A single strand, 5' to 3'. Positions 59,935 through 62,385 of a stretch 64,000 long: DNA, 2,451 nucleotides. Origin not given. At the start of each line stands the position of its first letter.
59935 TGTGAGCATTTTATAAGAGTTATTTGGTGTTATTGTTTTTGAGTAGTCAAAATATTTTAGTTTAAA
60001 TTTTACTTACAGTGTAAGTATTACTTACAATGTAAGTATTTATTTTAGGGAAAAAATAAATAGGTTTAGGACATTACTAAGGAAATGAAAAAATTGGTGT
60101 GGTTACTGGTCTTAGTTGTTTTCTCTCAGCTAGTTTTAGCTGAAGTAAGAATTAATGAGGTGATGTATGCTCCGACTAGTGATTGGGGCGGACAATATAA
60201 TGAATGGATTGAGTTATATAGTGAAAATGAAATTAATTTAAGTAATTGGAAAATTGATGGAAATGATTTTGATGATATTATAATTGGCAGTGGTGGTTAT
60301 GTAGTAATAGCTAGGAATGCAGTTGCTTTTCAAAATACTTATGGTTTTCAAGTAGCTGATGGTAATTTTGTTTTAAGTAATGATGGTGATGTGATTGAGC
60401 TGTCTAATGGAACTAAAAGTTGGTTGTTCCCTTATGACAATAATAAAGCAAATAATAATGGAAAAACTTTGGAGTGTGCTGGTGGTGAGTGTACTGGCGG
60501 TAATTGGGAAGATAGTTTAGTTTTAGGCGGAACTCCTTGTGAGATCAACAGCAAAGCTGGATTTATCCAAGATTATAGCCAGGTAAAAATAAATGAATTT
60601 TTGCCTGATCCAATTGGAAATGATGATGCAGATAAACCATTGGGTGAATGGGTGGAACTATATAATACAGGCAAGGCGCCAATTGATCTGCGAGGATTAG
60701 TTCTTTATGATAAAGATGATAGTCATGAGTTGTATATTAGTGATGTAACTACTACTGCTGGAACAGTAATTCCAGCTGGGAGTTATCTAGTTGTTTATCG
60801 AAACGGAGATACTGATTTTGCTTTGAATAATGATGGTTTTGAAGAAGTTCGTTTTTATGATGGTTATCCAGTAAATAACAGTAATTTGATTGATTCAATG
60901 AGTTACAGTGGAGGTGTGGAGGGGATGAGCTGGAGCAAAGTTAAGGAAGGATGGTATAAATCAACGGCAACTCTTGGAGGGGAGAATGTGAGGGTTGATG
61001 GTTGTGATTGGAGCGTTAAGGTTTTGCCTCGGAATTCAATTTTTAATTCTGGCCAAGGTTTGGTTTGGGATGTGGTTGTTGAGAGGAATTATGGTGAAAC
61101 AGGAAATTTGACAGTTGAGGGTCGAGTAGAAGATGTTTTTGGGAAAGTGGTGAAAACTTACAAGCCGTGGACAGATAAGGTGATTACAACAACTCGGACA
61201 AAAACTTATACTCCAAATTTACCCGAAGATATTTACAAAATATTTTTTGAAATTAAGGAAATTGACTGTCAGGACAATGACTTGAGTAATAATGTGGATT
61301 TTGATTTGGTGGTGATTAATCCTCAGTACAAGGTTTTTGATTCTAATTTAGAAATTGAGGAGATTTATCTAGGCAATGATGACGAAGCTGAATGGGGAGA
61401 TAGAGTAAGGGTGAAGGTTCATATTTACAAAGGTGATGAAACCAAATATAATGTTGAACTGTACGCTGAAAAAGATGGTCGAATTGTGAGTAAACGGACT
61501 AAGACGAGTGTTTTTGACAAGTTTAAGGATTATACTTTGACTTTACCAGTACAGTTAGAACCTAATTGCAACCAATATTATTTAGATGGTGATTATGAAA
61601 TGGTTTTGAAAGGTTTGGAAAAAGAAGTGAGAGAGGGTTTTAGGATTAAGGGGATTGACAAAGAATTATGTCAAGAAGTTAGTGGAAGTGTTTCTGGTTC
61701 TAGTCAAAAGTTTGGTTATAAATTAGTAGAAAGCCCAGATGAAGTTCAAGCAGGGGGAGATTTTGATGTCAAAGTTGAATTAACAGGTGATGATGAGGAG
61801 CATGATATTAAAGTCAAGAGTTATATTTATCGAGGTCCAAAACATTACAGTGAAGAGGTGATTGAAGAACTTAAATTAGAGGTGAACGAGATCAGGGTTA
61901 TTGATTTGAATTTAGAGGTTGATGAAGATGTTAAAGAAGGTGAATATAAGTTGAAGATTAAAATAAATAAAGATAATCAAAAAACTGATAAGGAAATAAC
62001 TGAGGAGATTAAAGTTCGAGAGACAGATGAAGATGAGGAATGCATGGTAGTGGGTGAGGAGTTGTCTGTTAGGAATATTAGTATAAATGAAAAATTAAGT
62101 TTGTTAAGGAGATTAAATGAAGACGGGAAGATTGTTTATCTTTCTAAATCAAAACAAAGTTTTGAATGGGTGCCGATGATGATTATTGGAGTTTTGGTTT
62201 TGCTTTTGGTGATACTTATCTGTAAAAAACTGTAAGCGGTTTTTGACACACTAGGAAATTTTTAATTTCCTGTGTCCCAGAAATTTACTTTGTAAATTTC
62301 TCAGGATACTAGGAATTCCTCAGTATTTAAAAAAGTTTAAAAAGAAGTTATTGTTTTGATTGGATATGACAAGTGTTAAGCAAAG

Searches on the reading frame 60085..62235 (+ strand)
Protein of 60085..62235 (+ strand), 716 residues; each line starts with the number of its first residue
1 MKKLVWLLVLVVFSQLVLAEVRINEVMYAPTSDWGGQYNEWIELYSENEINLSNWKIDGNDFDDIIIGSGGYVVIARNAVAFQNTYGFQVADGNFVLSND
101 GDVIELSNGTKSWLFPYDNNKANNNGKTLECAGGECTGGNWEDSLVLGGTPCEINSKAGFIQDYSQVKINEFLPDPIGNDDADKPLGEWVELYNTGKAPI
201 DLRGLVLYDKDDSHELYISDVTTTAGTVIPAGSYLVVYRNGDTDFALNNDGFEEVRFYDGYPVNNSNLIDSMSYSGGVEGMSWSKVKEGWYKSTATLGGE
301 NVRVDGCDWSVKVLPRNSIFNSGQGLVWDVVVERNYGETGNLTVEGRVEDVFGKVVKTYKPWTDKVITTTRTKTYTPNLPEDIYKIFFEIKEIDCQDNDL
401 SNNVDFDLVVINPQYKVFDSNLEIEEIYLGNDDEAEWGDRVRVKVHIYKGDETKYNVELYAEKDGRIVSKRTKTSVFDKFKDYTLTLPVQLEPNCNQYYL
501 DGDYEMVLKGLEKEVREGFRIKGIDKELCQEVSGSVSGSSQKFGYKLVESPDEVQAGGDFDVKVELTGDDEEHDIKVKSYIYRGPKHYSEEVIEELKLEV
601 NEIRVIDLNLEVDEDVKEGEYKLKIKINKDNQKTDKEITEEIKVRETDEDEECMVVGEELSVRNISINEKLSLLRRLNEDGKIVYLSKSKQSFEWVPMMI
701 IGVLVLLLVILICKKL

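Call 33: search_protein_families(library=pfam, proteins=[window:60085-62235:+], max_evalue=0.001)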
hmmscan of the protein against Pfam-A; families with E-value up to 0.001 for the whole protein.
window:60085-62235:+ (716 aa): 1 family
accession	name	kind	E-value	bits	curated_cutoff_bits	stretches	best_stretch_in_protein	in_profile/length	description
PF00932.25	LTD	-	4.6e-28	98.2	34.3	2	164-275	5-108/109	Lamin Tail Domain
